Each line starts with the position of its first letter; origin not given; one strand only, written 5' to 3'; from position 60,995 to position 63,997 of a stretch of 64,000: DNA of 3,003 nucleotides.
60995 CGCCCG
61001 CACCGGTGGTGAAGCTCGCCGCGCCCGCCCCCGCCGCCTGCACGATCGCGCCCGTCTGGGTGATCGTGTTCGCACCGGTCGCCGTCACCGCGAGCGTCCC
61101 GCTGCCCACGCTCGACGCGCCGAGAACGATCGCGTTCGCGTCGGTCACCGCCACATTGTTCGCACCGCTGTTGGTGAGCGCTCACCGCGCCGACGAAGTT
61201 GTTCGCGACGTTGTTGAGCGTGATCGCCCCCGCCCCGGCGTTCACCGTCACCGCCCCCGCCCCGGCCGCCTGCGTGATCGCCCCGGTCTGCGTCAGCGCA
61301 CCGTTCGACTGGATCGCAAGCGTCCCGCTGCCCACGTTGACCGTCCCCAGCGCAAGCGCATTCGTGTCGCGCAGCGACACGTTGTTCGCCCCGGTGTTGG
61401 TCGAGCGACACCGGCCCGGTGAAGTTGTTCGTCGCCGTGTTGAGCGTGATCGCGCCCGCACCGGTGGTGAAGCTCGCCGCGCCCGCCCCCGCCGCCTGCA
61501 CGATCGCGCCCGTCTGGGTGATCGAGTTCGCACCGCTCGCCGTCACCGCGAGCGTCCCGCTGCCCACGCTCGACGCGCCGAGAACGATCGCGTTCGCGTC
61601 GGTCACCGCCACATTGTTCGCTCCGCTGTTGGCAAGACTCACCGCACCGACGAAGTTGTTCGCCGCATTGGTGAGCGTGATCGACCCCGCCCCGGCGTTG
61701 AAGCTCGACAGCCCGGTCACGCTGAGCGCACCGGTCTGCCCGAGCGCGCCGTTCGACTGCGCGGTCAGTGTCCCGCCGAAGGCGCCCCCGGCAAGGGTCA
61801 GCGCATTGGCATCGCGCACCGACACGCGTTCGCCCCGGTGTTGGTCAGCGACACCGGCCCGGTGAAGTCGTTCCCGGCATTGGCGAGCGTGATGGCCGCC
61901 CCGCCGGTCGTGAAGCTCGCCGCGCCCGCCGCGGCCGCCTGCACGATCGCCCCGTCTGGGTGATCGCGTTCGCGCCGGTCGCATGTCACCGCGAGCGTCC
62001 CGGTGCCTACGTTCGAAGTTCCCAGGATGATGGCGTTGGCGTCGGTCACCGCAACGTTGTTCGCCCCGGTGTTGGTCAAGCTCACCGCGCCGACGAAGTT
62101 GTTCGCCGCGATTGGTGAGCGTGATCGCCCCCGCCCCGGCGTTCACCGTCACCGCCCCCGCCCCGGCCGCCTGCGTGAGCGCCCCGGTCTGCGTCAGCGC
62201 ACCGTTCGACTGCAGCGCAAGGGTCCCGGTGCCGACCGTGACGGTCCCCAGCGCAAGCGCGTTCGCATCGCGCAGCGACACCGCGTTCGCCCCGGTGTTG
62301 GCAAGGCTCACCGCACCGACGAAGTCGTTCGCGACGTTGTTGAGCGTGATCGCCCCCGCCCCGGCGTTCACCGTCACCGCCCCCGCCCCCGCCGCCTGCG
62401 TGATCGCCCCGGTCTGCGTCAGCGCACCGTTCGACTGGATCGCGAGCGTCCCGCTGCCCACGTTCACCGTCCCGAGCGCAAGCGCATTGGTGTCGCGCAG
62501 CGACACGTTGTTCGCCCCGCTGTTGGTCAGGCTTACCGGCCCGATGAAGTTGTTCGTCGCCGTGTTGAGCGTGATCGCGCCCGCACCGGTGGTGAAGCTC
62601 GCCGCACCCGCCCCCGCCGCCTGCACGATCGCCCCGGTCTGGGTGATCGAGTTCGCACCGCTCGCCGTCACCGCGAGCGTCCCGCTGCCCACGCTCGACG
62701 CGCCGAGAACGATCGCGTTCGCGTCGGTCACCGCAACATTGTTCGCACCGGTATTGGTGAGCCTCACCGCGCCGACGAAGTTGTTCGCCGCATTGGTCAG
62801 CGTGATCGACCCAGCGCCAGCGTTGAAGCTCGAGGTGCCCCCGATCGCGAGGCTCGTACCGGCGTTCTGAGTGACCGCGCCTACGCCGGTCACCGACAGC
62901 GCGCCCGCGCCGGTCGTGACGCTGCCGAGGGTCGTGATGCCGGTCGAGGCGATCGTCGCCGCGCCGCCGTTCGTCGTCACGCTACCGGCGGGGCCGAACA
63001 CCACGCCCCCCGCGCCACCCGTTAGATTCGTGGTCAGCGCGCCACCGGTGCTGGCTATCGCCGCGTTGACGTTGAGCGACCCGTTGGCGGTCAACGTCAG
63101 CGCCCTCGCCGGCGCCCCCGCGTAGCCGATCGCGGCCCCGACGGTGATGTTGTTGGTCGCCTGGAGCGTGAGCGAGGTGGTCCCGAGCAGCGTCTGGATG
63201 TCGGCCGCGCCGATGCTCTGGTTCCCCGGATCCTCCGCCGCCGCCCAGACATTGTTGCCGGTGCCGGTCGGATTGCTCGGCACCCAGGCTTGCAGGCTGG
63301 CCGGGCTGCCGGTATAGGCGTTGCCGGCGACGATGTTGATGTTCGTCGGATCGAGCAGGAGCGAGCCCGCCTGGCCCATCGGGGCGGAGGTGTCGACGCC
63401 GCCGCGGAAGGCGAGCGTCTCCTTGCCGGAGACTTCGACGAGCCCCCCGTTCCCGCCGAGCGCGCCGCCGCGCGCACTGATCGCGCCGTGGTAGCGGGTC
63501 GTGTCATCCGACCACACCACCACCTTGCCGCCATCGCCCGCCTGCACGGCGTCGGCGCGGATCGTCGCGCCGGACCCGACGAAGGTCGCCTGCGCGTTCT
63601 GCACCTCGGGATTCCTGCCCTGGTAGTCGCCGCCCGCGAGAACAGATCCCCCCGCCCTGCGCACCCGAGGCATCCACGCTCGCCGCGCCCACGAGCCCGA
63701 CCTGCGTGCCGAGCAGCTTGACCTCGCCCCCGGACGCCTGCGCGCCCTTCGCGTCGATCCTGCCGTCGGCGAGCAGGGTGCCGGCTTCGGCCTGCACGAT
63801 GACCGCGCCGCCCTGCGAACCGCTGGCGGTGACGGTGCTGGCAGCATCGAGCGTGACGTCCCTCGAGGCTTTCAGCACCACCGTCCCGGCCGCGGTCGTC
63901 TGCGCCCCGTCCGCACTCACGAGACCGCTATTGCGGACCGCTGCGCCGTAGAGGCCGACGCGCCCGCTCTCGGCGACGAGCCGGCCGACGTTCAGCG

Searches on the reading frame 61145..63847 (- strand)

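Call 46: search_protein_families(library=pfam, proteins=[window:61145-63847:-], max_evalue=0.01)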
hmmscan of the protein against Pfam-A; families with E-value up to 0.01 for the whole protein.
window:61145-63847:- (900 aa): 1 family
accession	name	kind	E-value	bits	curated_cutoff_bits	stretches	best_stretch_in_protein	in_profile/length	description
PF18886.6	DUF5649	-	2.3e-79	262.1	25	6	674-739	3-68/68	Repeats of unknown function (DUF5649)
